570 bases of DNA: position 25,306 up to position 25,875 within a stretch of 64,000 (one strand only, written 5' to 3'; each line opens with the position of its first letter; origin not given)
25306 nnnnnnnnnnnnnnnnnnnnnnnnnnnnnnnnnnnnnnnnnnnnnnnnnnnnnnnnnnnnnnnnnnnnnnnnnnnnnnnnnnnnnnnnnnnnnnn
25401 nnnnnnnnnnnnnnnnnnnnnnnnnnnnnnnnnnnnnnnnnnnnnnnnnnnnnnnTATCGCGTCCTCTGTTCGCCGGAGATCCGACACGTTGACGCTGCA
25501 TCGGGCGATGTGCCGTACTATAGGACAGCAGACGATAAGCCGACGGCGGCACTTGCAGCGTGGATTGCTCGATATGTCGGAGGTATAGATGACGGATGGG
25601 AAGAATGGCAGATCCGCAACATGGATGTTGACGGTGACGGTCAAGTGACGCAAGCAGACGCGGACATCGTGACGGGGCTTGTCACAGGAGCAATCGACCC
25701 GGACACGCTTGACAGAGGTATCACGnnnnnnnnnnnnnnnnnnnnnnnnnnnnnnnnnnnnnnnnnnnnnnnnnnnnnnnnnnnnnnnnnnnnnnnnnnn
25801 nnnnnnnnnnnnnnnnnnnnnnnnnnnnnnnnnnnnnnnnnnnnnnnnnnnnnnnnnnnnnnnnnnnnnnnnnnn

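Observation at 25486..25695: Dockerin-like Ca-binding module inside a phage virion protein, in a host that itself encodes dockerins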

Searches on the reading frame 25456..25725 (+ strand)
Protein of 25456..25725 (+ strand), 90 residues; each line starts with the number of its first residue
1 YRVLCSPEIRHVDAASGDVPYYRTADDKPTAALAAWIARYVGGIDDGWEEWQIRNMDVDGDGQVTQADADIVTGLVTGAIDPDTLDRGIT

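Call 4: search_protein_families(library=pfam, proteins=[window:25456-25725:+], max_evalue=10)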
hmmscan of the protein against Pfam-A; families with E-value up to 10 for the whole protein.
window:25456-25725:+ (90 aa): 3 families
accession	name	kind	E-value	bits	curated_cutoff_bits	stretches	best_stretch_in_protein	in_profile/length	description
PF00404.24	Dockerin_1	-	0.00044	20.8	22.9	1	35-73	16-53/57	Dockerin type I domain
PF00036.39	EF-hand_1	-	0.07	13.2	25.4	1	53-66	6-19/29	EF hand domain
PF13202.12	EF-hand_5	-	0.71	9.9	25.9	1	54-65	6-17/25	EF hand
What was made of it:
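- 25618..25689 (+): Intact second repeat: N145-M-D147-V-D149-G-D151-G152-Q-V154-T-Q-A-D158, followed by helix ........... This is the part matched by Pfam Dockerin_1 (call 4).
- On Generic EF-hand calcium-binding proteins: EF-hand_1 scores 13.2 bits (cut-off 25.4) and EF-hand_5 scores 9.9 bits (cut-off 25.9) on the segment (call 4).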

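Call 99: search_solved_structures(query=A5, max_evalue=1, show_alignments=3)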
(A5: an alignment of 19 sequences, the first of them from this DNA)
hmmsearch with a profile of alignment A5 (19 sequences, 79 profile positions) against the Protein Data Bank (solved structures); distinct sequences matched with E-value up to 1: 96 (the best 60 are shown).
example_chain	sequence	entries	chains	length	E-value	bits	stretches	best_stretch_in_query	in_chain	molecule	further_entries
4fl4_A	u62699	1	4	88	1.7e-07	34.2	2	48-71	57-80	Glycoside hydrolase family 9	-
2mte_A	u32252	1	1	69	1.2e-06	31.5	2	51-72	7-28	Cellulose 1,4-beta-cellobiosidase (reducing end) CelS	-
1daq_A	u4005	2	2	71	1.3e-06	31.3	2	51-72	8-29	ENDOGLUCANASE SS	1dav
8x39_A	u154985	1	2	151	1.4e-06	31.2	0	51-75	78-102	Serine protease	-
1jfj_A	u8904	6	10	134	1.5e-06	31.1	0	48-66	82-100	CALCIUM-BINDING PROTEIN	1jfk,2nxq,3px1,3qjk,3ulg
8x3a_A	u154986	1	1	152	1.5e-06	31.1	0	51-75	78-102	Serine protease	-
2m7n_A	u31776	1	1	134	1.8e-06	30.9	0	49-65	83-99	Calcium-binding protein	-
3ul4_B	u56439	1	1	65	1.6e-05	27.8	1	51-73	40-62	Cellulosome enzyme, dockerin type I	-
4cj0_A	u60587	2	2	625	1.7e-05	27.8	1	48-71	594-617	ENDOGLUCANASE D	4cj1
1clc_A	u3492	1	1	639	1.8e-05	27.7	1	48-71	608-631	ENDOGLUCANASE CELD; EC: 3.2.1.4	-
2jnx_A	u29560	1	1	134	2e-05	27.5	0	48-67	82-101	Calcium binding protein 2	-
2vn5_B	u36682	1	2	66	4.4e-05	26.4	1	47-74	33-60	ENDOGLUCANASE A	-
2y3n_B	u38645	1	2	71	4.7e-05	26.3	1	51-71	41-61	CELLULOSOMAL FAMILY-48 PROCESSIVE GLYCOSIDE HYDROLASE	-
2vn6_B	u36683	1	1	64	4.9e-05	26.3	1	47-73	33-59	ENDOGLUCANASE A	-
6kg9_A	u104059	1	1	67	7e-05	25.8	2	50-72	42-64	And cellulose-binding endoglucanase family 9 CelL ortholog dockerin domain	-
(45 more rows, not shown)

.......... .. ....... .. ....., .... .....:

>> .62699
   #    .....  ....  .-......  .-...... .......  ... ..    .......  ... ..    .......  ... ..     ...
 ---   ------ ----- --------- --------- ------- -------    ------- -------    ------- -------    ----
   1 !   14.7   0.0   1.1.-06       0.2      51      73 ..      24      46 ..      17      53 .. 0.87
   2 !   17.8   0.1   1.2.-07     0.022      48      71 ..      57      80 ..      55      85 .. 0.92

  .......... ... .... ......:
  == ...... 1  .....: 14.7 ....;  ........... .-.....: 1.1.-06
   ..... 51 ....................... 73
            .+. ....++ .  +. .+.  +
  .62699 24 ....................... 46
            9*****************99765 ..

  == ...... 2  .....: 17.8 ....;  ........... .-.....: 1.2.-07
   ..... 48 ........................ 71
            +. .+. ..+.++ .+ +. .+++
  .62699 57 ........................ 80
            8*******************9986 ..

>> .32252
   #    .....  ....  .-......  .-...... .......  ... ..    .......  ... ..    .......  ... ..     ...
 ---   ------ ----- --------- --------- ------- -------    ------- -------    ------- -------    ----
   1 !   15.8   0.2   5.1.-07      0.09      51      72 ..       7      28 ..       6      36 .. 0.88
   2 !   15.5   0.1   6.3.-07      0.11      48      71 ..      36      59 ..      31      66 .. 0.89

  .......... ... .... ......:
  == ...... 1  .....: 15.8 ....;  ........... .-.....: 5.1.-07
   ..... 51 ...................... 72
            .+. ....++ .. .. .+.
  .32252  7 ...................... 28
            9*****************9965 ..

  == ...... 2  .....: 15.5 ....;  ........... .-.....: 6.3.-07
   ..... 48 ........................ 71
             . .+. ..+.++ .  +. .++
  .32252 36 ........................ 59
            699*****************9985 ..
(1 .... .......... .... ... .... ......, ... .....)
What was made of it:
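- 25618..25689 (+): PDB sequence hits to solved dockerins fall on this stretch (call 99).
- A profile of window-type modules finds solved dockerins (C. thermocellum GH9, CelS; R. bromii Amy12/16; R. flavefaciens) at E 2e-7 to 1e-2 (call 99). A profile of window-type modules alone scores EF-hand proteins nearly as well as dockerins (call 99). EF-hand proteins score nearly as well as dockerins against the window-type profile (call 99).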
